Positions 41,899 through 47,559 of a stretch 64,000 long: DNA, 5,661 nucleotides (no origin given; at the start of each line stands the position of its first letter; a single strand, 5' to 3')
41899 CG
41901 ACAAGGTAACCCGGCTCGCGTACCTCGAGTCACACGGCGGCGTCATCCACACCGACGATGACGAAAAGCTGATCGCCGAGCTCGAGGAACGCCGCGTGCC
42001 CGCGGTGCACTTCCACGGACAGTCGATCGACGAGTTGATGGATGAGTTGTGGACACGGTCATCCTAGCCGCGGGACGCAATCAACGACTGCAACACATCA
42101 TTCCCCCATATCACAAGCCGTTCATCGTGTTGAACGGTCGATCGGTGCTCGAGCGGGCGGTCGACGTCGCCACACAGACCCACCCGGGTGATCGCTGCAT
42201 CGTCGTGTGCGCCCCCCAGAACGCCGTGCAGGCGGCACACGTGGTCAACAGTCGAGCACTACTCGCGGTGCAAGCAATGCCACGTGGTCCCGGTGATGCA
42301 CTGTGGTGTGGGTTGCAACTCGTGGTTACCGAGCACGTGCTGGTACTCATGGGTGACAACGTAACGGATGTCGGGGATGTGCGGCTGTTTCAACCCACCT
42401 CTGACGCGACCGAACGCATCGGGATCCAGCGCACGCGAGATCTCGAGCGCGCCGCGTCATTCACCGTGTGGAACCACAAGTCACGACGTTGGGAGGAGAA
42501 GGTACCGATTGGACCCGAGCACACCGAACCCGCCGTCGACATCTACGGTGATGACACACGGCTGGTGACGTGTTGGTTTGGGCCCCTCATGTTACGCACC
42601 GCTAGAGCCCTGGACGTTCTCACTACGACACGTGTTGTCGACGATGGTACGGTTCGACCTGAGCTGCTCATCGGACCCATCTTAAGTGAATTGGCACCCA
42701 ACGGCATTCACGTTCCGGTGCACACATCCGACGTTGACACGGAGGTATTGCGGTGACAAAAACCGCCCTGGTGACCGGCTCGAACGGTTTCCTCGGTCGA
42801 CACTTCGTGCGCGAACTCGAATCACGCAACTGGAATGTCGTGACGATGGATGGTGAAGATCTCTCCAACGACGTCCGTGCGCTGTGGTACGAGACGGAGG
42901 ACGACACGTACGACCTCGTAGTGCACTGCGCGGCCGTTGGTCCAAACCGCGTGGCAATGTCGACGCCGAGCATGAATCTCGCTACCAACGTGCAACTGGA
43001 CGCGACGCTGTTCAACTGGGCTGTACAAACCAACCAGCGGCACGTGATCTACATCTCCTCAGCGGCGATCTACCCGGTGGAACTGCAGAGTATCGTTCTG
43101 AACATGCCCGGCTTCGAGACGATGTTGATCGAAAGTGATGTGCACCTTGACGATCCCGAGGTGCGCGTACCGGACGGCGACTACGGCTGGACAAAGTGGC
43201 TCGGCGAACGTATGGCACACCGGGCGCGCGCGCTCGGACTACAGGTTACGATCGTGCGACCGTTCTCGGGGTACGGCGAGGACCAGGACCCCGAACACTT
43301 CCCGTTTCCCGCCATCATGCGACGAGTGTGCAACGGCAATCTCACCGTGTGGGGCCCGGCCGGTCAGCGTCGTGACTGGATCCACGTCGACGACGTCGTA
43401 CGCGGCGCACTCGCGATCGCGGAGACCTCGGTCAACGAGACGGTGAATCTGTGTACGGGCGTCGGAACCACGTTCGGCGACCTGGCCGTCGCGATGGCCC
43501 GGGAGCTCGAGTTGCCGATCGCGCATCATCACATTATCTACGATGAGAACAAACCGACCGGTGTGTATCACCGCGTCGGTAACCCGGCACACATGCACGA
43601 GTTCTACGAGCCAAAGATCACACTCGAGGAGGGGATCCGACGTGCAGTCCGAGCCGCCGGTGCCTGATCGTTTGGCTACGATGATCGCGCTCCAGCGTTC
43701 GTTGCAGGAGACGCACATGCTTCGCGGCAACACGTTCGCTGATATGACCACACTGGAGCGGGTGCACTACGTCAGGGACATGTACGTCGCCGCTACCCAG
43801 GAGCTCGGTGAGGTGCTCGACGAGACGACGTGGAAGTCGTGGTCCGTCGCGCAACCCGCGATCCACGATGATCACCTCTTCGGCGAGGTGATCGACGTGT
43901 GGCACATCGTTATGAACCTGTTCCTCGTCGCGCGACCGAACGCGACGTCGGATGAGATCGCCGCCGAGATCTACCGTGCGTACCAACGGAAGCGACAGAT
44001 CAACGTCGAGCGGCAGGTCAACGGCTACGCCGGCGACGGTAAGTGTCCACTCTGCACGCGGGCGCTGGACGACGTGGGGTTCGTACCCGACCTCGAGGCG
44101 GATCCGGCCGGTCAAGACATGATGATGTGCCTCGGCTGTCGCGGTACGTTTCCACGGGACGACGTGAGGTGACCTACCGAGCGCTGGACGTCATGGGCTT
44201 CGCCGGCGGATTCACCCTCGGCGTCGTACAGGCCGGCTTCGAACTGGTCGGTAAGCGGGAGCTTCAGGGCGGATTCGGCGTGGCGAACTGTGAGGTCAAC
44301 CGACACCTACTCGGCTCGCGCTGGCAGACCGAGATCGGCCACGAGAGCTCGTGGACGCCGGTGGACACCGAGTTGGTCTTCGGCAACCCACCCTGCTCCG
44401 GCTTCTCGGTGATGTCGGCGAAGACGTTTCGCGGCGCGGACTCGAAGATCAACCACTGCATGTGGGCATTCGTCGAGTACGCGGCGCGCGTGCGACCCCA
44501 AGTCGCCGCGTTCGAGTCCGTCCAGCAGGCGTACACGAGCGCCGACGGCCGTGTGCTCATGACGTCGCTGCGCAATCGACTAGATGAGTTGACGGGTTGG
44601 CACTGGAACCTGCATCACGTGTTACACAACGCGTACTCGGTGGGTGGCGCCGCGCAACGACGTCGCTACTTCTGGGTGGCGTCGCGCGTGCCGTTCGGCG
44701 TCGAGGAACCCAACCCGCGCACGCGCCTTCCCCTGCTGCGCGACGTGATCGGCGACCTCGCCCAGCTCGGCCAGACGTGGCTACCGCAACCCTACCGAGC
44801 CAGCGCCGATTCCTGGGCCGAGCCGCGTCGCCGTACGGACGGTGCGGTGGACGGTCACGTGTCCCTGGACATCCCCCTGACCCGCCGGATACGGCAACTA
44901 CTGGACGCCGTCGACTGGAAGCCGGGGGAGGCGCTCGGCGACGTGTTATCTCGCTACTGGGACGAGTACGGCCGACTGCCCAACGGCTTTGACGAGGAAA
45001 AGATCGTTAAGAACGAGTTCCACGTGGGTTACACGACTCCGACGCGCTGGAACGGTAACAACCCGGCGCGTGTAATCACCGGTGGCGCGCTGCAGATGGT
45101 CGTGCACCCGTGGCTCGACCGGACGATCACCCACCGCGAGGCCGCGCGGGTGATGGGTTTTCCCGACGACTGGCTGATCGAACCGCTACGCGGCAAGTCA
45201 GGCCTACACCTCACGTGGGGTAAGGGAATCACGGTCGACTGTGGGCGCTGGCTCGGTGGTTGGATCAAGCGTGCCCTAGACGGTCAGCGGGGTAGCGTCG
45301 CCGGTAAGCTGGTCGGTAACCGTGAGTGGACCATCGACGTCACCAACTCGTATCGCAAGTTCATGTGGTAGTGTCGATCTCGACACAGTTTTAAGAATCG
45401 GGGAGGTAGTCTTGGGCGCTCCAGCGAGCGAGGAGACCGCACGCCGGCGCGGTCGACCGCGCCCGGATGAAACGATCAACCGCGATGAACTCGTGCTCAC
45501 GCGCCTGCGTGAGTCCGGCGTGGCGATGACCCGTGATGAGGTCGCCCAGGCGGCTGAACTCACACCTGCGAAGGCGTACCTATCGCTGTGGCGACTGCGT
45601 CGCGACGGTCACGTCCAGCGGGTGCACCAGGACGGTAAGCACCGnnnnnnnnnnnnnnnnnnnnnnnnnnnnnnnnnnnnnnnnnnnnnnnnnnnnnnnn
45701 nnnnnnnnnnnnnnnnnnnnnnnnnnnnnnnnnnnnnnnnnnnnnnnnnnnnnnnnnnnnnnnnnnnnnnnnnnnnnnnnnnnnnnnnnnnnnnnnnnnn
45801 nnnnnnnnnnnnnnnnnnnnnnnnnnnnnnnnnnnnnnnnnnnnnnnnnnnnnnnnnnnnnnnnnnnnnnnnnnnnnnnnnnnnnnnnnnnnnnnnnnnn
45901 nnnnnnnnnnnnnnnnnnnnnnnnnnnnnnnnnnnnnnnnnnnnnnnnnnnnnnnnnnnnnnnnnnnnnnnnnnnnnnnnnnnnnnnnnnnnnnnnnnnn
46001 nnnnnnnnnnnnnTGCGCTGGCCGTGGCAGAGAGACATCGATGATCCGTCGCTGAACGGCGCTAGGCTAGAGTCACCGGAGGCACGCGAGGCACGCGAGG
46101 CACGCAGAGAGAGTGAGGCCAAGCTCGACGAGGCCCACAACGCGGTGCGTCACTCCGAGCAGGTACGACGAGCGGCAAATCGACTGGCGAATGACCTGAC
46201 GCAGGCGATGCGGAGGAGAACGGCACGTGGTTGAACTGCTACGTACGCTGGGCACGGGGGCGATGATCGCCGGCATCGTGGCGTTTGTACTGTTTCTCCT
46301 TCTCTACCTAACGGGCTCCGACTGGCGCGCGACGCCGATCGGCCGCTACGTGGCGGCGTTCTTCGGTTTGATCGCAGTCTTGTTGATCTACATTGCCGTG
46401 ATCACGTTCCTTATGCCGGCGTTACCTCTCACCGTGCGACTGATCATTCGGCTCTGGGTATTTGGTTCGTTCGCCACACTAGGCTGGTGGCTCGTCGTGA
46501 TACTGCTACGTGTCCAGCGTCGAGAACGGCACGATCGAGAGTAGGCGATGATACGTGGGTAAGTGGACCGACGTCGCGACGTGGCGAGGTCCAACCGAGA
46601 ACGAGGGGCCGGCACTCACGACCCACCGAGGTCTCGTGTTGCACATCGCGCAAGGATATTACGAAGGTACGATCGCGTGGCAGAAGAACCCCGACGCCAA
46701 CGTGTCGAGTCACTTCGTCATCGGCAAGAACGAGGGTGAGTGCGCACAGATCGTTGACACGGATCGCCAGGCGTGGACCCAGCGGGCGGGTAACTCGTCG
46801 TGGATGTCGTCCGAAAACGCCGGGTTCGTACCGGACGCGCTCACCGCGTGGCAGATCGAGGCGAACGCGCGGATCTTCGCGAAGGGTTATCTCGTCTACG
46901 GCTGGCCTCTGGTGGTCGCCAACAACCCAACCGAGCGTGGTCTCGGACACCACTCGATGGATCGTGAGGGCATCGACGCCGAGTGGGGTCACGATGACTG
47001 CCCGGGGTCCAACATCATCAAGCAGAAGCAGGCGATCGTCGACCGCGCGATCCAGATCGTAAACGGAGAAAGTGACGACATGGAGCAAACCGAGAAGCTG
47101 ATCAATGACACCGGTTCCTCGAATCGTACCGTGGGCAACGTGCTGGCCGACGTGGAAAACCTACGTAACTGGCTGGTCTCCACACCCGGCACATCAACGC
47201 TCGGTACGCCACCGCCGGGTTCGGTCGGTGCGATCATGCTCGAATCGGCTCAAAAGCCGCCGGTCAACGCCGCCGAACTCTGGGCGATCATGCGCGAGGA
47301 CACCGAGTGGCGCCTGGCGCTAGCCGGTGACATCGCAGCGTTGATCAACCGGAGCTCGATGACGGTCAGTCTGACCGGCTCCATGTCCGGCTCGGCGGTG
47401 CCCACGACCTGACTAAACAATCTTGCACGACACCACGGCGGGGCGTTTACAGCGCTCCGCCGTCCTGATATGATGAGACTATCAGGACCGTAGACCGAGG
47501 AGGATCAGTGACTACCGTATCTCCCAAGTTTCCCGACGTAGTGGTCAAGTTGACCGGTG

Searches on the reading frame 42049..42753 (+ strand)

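Call 11: search_protein_families(library=pfam, proteins=[window:42049-42753:+], max_evalue=0.01)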
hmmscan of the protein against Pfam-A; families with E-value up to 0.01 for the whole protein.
window:42049-42753:+ (235 aa): 3 families
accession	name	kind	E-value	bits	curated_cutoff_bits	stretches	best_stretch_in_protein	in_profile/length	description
PF12804.13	NTP_transf_3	-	2.7e-10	41.1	27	1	4-104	2-96/160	MobA-like NTP transferase domain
PF01128.25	IspD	-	4.8e-05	23.6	27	1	3-100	3-96/221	2-C-methyl-D-erythritol 4-phosphate cytidylyltransferase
PF00483.29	NTP_transferase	-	0.0017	18.4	21.2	1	3-108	2-115/245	Nucleotidyl transferase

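Call 35: search_protein_families(library=phrogs, proteins=[window:42049-42753:+], max_evalue=0.001)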
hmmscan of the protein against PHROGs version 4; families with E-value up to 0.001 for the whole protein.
window:42049-42753:+ (235 aa): 1 family
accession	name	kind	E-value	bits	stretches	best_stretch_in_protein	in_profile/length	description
phrog_3980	-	unknown function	0.0006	19.5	1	1-106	3-112/495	-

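Call 57: search_protein_families(library=ncbifam, proteins=[window:42049-42753:+], max_evalue=0.01)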
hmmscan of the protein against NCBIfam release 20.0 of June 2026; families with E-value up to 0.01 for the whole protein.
window:42049-42753:+ (235 aa): 20 families
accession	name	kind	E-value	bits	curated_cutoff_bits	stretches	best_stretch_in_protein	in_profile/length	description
TIGR03992.1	Arch_glmU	subfamily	3.6e-10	39.3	292.1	1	1-150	1-151/393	bifunctional sugar-1-phosphate nucleotidylyltransferase/acetyltransferase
TIGR01173.1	glmU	equivalog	4.5e-08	32.4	366.85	1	2-103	2-101/452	bifunctional UDP-N-acetylglucosamine diphosphorylase/glucosamine-1-phosphate N-acetyltransferase GlmU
NF041173.1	Sug_nt_acttase_Thmprot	equivalog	3.9e-07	29.4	600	1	1-111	1-113/405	bifunctional sugar-1-phosphate nucleotidylyltransferase/acetyltransferase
NF010932.0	PRK14352.1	equivalog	5.7e-07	28.5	611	1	3-103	9-110/488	bifunctional UDP-N-acetylglucosamine diphosphorylase/glucosamine-1-phosphate N-acetyltransferase GlmU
TIGR00453.1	ispD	equivalog_domain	1.7e-06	27.6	181.3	1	3-76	2-70/219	2-C-methyl-D-erythritol 4-phosphate cytidylyltransferase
NF010940.0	PRK14360.1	equivalog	1.5e-05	23.7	602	1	4-103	5-103/452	bifunctional UDP-N-acetylglucosamine diphosphorylase/glucosamine-1-phosphate N-acetyltransferase GlmU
NF010933.0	PRK14353.1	equivalog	1.7e-05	23.7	505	1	3-104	8-109/453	bifunctional UDP-N-acetylglucosamine diphosphorylase/glucosamine-1-phosphate N-acetyltransferase GlmU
NF010938.0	PRK14358.1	equivalog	2.2e-05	23.2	500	1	1-104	8-109/481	bifunctional N-acetylglucosamine-1-phosphate uridyltransferase/glucosamine-1-phosphate acetyltransferase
NF041135.1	IPPtranDIPPsyn_Thcocales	equivalog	3.9e-05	22.8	580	1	1-105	1-103/419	bifunctional L-myo-inositol-1-phosphate cytidylyltransferase/CDP-L-myo-inositol myo-inositolphosphotransferase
NF010935.0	PRK14355.1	equivalog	7.6e-05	21.5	718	1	3-104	6-106/459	bifunctional UDP-N-acetylglucosamine diphosphorylase/glucosamine-1-phosphate N-acetyltransferase GlmU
TIGR03310.1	matur_MocA_YgfJ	equivalog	0.00011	22.2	186.45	1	2-103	1-99/188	molybdenum cofactor cytidylyltransferase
NF010934.1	PRK14354.1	equivalog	0.00017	20.3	450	1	3-104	2-100/447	bifunctional UDP-N-acetylglucosamine diphosphorylase/glucosamine-1-phosphate N-acetyltransferase GlmU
NF041313.1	UDPGP_AglF_Halo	equivalog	0.0005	19.6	400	1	1-107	1-109/234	UTP--glucose-1-phosphate uridylyltransferase AglF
NF002741.0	PRK02726.1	equivalog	0.00055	19.6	179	1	2-103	9-102/200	molybdenum cofactor guanylyltransferase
TIGR01208.1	rmlA_long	equivalog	0.001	18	320.25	1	3-109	2-113/353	glucose-1-phosphate thymidylyltransferase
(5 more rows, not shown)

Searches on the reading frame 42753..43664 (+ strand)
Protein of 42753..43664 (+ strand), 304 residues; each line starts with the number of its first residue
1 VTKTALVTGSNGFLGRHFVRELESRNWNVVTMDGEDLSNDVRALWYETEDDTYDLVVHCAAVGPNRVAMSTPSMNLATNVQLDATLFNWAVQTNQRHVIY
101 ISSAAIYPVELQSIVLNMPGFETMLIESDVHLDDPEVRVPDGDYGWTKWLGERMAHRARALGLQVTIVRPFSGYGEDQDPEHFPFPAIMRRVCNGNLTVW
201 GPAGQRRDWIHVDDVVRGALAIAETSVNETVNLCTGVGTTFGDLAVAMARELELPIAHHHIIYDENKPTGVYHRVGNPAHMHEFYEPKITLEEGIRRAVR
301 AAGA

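Call 11: search_protein_families(library=pfam, proteins=[window:42753-43664:+], max_evalue=0.01)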
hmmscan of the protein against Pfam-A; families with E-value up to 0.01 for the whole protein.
window:42753-43664:+ (304 aa): 5 families
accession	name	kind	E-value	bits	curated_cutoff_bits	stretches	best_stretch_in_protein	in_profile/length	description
PF01370.27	Epimerase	-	6.4e-36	124.4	20.9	1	5-233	1-239/240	NAD dependent epimerase/dehydratase family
PF07993.18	NAD_binding_4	-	7.2e-14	52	20.1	1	51-170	87-204/258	Male sterility protein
PF16363.11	GDP_Man_Dehyd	-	5e-13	49.7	27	1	142-296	151-330/332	GDP-mannose 4,6 dehydratase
PF04321.23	RmlD_sub_bind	-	4.1e-12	46.2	27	1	5-228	3-202/287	RmlD substrate binding domain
PF01073.25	3Beta_HSD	-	0.00029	20.4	22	0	6-33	1-30/280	3-beta hydroxysteroid dehydrogenase/isomerase family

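Call 12: search_protein_families(library=phrogs, proteins=[window:42753-43664:+], max_evalue=0.001)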
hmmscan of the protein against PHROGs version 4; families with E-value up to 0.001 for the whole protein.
window:42753-43664:+ (304 aa): 1 family
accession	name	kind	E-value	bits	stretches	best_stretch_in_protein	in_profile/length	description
phrog_540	-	DNA, RNA and nucleotide metabolism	7.4e-46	157.8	1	1-300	291-592/715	nucleotide-sugar epimerase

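Call 57: search_protein_families(library=ncbifam, proteins=[window:42753-43664:+], max_evalue=0.01)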
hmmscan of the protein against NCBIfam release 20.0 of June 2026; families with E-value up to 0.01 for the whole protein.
window:42753-43664:+ (304 aa): 19 families
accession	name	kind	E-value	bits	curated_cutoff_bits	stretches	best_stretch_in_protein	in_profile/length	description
NF047922.1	GDPFucSynFcl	equivalog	5.1e-20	72.1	500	1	4-299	4-298/308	GDP-L-fucose synthase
TIGR01746.1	Thioester-redct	subfamily_domain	2.9e-16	59.7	213.35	2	49-223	85-247/371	thioester reductase domain-containing protein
TIGR01181.1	dTDP_gluc_dehyt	equivalog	1.2e-15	57.5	365.1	1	5-300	2-309/321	dTDP-glucose 4,6-dehydratase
TIGR02197.1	heptose_epim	equivalog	1.6e-15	57.1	274.6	2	6-175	2-172/316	ADP-glyceromanno-heptose 6-epimerase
TIGR04180.1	EDH_00030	hypoth_equivalog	1e-12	47.7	475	1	53-255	71-259/297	NAD-dependent 4,6-dehydratase LegB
TIGR01179.1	galE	equivalog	5.5e-11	41.9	262.3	1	48-239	66-262/332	UDP-glucose 4-epimerase GalE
TIGR03466.1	HpnA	hypoth_equivalog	1e-10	41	367.65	1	4-224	2-218/327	hopanoid-associated sugar epimerase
TIGR01214.1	rmlD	equivalog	4e-07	29.4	224.05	1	6-103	3-100/285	dTDP-4-dehydrorhamnose reductase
NF042423.1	oxyalk_red_Shew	equivalog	1.4e-06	27.7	580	0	144-253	145-251/331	2-alkyl-3-oxoalkanoate reductase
TIGR01777.1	yfcH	hypoth_equivalog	2.1e-06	27.6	207.35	0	6-106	2-113/292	TIGR01777 family oxidoreductase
NF007582.0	PRK10217.1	equivalog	2.6e-05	23.5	698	1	158-234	175-252/355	dTDP-glucose 4,6-dehydratase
NF042422.1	oxyalk_red_OleD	equivalog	5.1e-05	22.8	580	0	6-35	4-33/329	2-alkyl-3-oxoalkanoate reductase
NF007490.0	PRK10084.1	subfamily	9.6e-05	21.5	649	1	159-234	183-259/361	dTDP-glucose 4,6-dehydratase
NF008872.0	PRK11908.1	equivalog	0.00046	19.3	294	1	3-184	2-190/349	bifunctional UDP-4-keto-pentose/UDP-xylose synthase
NF007956.0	PRK10675.1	subfamily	0.00057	19.1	394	0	206-260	230-288/338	UDP-glucose 4-epimerase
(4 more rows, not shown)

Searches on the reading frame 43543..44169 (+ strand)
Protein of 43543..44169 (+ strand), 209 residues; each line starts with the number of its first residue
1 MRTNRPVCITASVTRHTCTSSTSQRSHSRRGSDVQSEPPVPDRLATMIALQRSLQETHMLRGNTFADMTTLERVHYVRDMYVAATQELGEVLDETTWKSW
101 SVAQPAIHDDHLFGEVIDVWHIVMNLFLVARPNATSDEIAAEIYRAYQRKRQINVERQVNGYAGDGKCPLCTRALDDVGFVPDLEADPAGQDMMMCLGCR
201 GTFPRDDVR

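Call 11: search_protein_families(library=pfam, proteins=[window:43543-44169:+], max_evalue=0.01)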
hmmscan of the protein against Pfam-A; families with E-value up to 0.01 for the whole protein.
window:43543-44169:+ (209 aa): 1 family
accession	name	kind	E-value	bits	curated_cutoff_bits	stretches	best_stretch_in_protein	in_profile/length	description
PF08761.16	dUTPase_2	-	3.2e-10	41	22.9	1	46-129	4-81/162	dUTPase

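Call 12: search_protein_families(library=phrogs, proteins=[window:43543-44169:+], max_evalue=0.001)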
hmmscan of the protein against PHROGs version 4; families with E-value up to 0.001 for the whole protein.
window:43543-44169:+ (209 aa): 3 families
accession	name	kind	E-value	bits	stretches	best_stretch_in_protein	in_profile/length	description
phrog_18650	-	DNA, RNA and nucleotide metabolism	1.7e-18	68.4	1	51-179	13-142/195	dUTPase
phrog_173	-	DNA, RNA and nucleotide metabolism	9.7e-14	52.7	1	41-133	29-115/196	nucleoside triphosphate pyrophosphohydrolase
phrog_12184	-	other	1.6e-08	36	1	40-162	29-153/153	nucleotide pyrophosphohydrolase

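Call 57: search_protein_families(library=ncbifam, proteins=[window:43642-44169:+], max_evalue=0.01)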
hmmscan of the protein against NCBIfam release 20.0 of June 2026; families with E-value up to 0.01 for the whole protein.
window:43642-44169:+ (176 aa): 1 family
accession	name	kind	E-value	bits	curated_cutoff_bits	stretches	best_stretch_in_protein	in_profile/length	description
NF049964.1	dUTPaseEpsil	equivalog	6.3e-08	32.3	300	1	10-110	6-105/230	dUTPase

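Call 80: search_solved_structures(query=window:43642-44169:+, max_evalue=1)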
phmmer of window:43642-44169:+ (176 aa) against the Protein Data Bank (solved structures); distinct sequences matched with E-value up to 1: 22.
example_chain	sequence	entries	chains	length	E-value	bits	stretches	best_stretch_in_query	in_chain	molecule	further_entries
1w2y_A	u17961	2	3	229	4.5e-06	30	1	53-98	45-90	DEOXYURIDINE 5'-TRIPHOSPHATE NUCLEOTIDE HYDROLASE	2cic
4dk4_A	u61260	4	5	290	0.045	16.9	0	30-92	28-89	Deoxyuridine triphosphatase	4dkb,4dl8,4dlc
4dk2_A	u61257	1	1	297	0.05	16.8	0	30-92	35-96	Deoxyuridine triphosphatase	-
1ogk_A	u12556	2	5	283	0.12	15.5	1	30-96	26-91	DEOXYURIDINE TRIPHOSPHATASE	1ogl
2cje_A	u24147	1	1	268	0.22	14.7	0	44-108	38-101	DUTPASE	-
2yay_A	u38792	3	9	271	0.23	14.6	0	44-108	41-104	DUTPASE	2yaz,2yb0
6tib_AAA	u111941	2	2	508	0.39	13.9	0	61-89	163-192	Ferulic acid decarboxylase 1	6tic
6tie_AAA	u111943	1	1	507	0.39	13.9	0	61-89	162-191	Ferulic acid decarboxylase 1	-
8oed_A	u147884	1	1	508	0.45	13.7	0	61-89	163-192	Ferulic acid decarboxylase 1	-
6ev8_A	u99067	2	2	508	0.45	13.7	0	61-89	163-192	Ferulic acid decarboxylase 1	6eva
6ev7_A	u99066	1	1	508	0.45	13.7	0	61-89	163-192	Ferulic acid decarboxylase 1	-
7nf4_A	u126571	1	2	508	0.45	13.7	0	61-89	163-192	Ferulic acid decarboxylase 1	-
6ev9_A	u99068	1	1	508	0.46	13.7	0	61-89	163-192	Ferulic acid decarboxylase 1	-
6ev5_A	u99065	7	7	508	0.47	13.6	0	61-89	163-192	Ferulic acid decarboxylase 1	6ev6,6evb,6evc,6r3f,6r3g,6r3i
6r30_A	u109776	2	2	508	0.47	13.6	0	61-89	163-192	Ferulic acid decarboxylase 1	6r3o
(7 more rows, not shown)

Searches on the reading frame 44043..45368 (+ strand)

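Call 11: search_protein_families(library=pfam, proteins=[window:44043-45368:+], max_evalue=0.01)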
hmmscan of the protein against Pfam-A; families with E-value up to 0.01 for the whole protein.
window:44043-45368:+ (442 aa): 1 family
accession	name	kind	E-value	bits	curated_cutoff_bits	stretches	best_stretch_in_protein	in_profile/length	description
PF00145.23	DNA_methylase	-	1.2e-18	68.1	22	1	47-384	3-300/324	C-5 cytosine-specific DNA methylase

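Call 12: search_protein_families(library=phrogs, proteins=[window:44043-45368:+], max_evalue=0.001)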
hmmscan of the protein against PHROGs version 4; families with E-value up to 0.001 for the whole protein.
window:44043-45368:+ (442 aa): 3 families
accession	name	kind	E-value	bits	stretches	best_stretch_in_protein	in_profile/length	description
phrog_116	-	other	2.9e-30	106.3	1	106-423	268-504/779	DNA methyltransferase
phrog_363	-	other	1.1e-10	42.2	1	28-216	37-216/327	DNA methyltransferase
phrog_23910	-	unknown function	0.00023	22.2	1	354-380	37-63/99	-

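Call 60: search_protein_families(library=padloc, proteins=[window:44043-45368:+], max_evalue=0.01)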
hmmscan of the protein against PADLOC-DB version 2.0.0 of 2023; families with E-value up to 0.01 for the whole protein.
window:44043-45368:+ (442 aa): 40 families (the best 25 are shown)
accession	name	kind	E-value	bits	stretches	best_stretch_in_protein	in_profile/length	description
PDLC03234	MTase_II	-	1.8e-27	94.6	1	45-377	5-333/375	Type II methyltransferase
PDLC03378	MTase_II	-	6.9e-23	79.5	1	54-379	12-299/344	Type II methyltransferase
PDLC00033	DruM2|DruM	-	7.5e-21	72.8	2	41-217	18-193/368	DNA cytosine methylase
PDLC03326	MTase_II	-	3.5e-19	67.3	2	47-226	7-188/412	Type II methyltransferase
PDLC03237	MTase_II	-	1.1e-17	61.3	2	48-214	797-968/1036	Type II methyltransferase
PDLC03731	oMTase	-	7.6e-15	52.8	1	57-245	26-210/326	orphan methyltransferase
PDLC02649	DrmMII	-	7.1e-12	43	2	109-242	116-250/422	DrmMII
PDLC00026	DruM2|DruM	-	2.8e-11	41.5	1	46-379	6-287/336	DNA cytosine methylase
PDLC03272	MTase_II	-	6.5e-11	40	1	42-382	72-360/407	Type II methyltransferase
PDLC03343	MTase_II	-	2.9e-10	37.7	1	45-218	6-171/462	Type II methyltransferase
PDLC03279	MTase_II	-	9.2e-10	35.4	1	45-242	3-200/587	Type II methyltransferase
PDLC03355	MTase_II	-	2.4e-09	34.8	1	112-212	90-185/377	Type II methyltransferase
PDLC02647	DrmMII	-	3.9e-09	33.8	2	101-225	181-296/447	DrmMII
PDLC03307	MTase_II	-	4.4e-09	34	1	46-161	2-112/382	Type II methyltransferase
PDLC00030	DruM2|DruM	-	1.9e-08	31.9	1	112-182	87-155/380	DNA cytosine methylase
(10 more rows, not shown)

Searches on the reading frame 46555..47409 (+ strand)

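Call 12: search_protein_families(library=phrogs, proteins=[window:46555-47409:+], max_evalue=0.001)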
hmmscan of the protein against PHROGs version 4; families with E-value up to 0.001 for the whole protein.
window:46555-47409:+ (285 aa): 4 families
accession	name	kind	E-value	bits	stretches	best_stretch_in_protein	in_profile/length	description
phrog_19265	-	unknown function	2e-09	38.5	1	25-210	25-205/293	-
phrog_1493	-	lysis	2.8e-09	37.7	1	8-171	16-170/394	endolysin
phrog_14048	-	lysis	3.6e-05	24.6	1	28-176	31-180/305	endolysin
phrog_1794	-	lysis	5.9e-05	23.6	1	37-83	71-116/336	amidase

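Call 34: search_protein_families(library=pfam, proteins=[window:46555-47409:+], max_evalue=0.01)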
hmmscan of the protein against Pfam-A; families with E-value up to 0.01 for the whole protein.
window:46555-47409:+ (285 aa): 1 family
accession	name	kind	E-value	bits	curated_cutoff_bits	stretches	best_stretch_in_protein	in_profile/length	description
PF01510.30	Amidase_2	-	8.3e-12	46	26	1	24-151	5-130/131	N-acetylmuramoyl-L-alanine amidase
